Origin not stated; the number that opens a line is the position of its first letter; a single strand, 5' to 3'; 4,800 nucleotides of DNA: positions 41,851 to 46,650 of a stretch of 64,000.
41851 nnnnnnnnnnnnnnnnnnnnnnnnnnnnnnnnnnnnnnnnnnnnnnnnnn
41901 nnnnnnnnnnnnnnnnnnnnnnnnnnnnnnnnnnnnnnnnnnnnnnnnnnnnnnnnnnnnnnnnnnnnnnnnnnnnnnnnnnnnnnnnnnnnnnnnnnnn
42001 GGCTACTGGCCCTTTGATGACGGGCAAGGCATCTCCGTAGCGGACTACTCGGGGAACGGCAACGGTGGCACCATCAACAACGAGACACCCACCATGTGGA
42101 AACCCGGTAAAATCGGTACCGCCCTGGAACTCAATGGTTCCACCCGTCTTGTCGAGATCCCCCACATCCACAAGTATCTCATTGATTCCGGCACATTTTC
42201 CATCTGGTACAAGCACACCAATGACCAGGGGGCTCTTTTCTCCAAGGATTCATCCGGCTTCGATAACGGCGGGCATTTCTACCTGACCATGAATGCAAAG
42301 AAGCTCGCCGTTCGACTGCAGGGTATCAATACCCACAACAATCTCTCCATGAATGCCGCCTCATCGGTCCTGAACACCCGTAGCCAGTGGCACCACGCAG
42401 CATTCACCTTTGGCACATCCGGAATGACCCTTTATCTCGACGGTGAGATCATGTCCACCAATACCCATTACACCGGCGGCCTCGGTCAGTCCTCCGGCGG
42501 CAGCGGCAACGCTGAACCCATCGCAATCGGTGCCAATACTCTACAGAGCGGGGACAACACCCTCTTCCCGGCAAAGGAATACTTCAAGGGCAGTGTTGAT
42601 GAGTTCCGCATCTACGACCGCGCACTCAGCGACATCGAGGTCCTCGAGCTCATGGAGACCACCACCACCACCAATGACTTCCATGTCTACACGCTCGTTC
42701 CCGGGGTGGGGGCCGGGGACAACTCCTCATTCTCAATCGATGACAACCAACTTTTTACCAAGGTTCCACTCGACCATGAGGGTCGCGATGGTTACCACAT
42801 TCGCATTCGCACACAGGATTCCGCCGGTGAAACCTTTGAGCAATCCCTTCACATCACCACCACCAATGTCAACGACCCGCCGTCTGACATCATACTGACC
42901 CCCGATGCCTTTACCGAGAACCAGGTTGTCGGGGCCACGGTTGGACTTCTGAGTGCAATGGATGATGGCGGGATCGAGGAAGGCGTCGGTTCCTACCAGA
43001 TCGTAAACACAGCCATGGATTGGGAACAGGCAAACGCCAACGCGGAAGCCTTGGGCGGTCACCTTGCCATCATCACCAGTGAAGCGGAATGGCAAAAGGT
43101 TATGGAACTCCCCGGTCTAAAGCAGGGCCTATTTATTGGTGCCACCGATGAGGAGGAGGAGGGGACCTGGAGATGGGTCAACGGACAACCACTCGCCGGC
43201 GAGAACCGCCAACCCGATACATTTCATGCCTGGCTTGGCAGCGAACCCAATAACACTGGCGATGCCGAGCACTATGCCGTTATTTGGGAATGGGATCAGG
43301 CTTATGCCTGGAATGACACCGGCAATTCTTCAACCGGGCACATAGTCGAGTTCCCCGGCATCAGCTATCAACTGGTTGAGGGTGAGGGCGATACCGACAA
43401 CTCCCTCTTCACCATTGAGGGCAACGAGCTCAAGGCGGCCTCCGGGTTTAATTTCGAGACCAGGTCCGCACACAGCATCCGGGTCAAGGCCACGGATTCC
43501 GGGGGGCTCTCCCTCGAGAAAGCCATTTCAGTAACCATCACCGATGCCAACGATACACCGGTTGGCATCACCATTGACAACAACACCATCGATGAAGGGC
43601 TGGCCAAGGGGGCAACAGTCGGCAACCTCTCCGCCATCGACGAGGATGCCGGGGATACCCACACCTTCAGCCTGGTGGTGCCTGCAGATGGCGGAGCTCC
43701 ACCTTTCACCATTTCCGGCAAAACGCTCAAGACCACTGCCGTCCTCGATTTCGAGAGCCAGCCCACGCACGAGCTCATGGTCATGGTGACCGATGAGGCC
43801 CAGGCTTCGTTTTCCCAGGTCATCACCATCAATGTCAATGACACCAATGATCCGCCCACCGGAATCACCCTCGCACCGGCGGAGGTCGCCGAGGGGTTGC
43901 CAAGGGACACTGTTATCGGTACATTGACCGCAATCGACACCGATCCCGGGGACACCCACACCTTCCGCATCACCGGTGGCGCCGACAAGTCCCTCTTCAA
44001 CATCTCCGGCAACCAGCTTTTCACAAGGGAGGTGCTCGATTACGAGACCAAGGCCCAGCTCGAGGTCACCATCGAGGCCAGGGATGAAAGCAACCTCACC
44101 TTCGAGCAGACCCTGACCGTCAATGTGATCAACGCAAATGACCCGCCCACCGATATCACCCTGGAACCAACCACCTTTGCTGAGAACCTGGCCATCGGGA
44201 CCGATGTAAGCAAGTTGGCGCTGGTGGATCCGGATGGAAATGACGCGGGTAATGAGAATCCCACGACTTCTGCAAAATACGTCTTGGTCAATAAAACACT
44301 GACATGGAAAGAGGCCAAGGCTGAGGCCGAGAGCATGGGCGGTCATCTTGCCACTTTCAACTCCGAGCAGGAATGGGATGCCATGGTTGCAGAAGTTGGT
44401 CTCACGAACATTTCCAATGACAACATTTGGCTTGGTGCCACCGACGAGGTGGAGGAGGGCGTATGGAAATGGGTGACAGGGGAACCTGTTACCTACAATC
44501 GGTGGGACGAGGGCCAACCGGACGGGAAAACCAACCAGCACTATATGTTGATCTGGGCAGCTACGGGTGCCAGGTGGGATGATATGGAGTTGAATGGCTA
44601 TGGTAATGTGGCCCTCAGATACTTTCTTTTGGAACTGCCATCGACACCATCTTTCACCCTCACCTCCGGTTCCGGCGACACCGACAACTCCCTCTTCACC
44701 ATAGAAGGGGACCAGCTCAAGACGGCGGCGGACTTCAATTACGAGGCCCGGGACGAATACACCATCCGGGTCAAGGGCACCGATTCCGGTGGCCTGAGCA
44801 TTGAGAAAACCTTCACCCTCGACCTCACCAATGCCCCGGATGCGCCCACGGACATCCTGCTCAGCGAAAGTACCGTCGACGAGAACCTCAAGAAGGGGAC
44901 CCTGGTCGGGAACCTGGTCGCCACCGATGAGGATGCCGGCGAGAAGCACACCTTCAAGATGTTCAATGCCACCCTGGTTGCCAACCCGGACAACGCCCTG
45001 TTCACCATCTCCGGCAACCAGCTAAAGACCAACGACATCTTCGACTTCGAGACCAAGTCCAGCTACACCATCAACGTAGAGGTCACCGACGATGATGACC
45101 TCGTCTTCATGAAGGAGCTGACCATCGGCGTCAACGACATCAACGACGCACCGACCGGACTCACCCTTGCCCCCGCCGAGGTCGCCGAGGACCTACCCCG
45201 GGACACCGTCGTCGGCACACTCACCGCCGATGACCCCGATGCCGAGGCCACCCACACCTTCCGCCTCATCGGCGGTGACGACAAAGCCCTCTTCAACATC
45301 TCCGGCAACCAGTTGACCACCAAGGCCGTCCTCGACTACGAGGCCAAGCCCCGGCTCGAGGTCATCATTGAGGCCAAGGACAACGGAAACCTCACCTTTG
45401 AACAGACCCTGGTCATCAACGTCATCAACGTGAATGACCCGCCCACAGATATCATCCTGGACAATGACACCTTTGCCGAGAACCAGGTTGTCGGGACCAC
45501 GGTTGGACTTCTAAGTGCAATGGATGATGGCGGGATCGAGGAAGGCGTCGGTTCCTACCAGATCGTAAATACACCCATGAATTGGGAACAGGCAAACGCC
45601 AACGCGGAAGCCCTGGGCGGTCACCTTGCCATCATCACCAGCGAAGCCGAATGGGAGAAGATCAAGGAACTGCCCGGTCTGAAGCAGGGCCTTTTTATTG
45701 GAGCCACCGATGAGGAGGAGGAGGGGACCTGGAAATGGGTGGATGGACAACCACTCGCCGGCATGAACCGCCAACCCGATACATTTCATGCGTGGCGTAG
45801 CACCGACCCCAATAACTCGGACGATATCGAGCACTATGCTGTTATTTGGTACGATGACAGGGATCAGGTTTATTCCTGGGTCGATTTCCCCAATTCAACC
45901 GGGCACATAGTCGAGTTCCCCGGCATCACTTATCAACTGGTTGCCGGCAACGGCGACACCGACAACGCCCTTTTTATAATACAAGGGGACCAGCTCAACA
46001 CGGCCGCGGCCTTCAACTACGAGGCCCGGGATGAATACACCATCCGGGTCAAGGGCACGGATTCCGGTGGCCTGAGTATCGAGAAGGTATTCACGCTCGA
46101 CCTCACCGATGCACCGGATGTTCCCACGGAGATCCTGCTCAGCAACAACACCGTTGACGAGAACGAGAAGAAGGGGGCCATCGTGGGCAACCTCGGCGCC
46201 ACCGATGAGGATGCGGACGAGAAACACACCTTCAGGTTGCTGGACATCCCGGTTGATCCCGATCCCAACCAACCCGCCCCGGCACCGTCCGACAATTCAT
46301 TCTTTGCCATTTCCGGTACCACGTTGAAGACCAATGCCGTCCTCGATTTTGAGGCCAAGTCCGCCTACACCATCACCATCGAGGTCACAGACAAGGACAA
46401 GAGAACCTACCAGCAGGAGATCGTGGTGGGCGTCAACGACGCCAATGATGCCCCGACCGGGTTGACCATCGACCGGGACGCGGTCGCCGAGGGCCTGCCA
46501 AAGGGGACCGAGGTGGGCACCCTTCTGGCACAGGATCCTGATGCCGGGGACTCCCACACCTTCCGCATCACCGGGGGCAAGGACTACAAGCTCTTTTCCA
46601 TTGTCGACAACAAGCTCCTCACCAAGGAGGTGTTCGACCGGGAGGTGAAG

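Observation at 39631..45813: The four C-type lectin domains carry different sugar-specificity triplets (EPD, EPN, QPD, DPN) paired with WND-like motifs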

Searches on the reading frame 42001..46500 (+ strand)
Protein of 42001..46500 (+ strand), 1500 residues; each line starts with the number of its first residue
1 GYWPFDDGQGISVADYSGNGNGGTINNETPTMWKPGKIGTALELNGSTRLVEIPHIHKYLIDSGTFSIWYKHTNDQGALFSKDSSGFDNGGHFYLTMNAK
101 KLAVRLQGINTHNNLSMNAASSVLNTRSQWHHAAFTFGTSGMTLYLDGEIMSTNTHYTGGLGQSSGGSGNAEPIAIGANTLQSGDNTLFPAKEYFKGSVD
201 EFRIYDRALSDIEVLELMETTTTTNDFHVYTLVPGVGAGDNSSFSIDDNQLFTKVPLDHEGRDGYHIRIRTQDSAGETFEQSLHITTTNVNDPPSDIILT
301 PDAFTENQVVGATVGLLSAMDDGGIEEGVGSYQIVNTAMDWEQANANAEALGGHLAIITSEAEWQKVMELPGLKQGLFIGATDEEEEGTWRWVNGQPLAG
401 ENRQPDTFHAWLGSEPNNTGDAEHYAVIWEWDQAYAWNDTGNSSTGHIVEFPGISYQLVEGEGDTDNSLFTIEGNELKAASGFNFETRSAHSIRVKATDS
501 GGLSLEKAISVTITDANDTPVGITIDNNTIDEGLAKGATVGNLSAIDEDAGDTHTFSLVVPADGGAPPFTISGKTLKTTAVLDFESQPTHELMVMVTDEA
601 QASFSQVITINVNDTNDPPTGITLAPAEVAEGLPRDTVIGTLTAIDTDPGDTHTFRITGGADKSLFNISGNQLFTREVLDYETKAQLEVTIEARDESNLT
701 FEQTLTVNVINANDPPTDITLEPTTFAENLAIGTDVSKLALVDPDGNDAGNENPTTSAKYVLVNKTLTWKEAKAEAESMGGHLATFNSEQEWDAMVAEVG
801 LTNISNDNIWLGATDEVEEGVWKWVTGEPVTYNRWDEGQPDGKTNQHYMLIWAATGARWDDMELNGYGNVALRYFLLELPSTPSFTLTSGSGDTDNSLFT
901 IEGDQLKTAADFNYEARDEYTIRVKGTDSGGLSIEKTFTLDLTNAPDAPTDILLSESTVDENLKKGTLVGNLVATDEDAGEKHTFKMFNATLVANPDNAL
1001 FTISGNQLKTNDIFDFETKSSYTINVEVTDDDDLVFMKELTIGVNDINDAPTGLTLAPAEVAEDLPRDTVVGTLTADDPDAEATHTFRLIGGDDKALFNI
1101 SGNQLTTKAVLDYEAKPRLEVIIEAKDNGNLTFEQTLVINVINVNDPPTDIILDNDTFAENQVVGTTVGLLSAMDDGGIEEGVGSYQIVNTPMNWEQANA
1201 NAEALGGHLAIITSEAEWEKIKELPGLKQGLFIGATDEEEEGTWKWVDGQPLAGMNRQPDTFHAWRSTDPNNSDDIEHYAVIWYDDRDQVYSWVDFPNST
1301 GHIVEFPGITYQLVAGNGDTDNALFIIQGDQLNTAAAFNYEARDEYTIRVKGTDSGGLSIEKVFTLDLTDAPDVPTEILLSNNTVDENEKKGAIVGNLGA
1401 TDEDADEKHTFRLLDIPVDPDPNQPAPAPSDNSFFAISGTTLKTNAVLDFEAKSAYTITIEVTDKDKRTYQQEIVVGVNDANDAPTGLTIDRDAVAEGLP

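Call 51: search_protein_families(library=ncbifam, proteins=[window:42001-46500:+], max_evalue=0.001)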
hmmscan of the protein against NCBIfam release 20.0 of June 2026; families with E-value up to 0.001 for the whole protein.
window:42001-46500:+ (1500 aa): 3 families
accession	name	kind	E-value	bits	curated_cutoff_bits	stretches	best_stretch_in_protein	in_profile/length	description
NF052521.1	TafC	equivalog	1.3e-13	50.9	410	1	2-222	151-364/373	TafC family fimbrial protein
NF012211.1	tand_rpt_95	domain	1.1e-07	31.7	90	0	589-620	61-92/98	tandem-95 repeat protein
TIGR00864.1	PCC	subfamily_domain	3.4e-05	20.4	1861.4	0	322-398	300-379/2700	polycystin cation channel protein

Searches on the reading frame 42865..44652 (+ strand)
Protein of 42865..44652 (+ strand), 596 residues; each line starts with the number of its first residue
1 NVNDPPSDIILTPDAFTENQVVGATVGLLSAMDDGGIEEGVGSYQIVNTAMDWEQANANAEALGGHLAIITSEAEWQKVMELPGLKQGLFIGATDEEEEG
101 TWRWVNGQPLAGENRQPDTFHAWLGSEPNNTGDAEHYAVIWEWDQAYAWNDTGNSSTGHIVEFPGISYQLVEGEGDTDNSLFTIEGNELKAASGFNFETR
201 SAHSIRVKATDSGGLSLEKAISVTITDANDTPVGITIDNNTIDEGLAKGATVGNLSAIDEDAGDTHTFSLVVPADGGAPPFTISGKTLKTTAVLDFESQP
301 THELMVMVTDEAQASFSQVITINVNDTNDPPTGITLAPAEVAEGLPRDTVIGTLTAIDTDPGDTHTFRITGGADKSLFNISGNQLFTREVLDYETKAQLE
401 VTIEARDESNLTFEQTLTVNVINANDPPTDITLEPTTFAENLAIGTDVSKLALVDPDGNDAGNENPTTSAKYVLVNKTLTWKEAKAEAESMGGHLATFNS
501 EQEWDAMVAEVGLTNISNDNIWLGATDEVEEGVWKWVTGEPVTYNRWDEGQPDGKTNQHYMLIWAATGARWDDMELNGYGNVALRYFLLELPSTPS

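Call 35: find_related_loci(query=window:42865-44652:+, collection=genome_contigs, flank=10000)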
Query window:42865-44652:+ (596 aa) in genome_contigs; peptide patterns used: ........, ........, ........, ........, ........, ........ (x = any residue, [..] = any of these).
61 stretches matched a pattern; 1 encode a relative of the query (tblastn E <= 1e-3); 1 distinct loci.
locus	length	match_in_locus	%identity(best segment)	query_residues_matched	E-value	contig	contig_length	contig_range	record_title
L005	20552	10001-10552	40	51-539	1e-11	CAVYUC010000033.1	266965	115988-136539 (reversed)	MAG: uncultured Prolixibacteraceae bacterium isolate MFD01721.bin.1.282 genome assembly, contig: contig_65579, whole gen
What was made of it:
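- Tried and rejected: The genome_contigs scan for orthologues: found only a distant Prolixibacteraceae hit, so the species is not in that collection (call 35).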
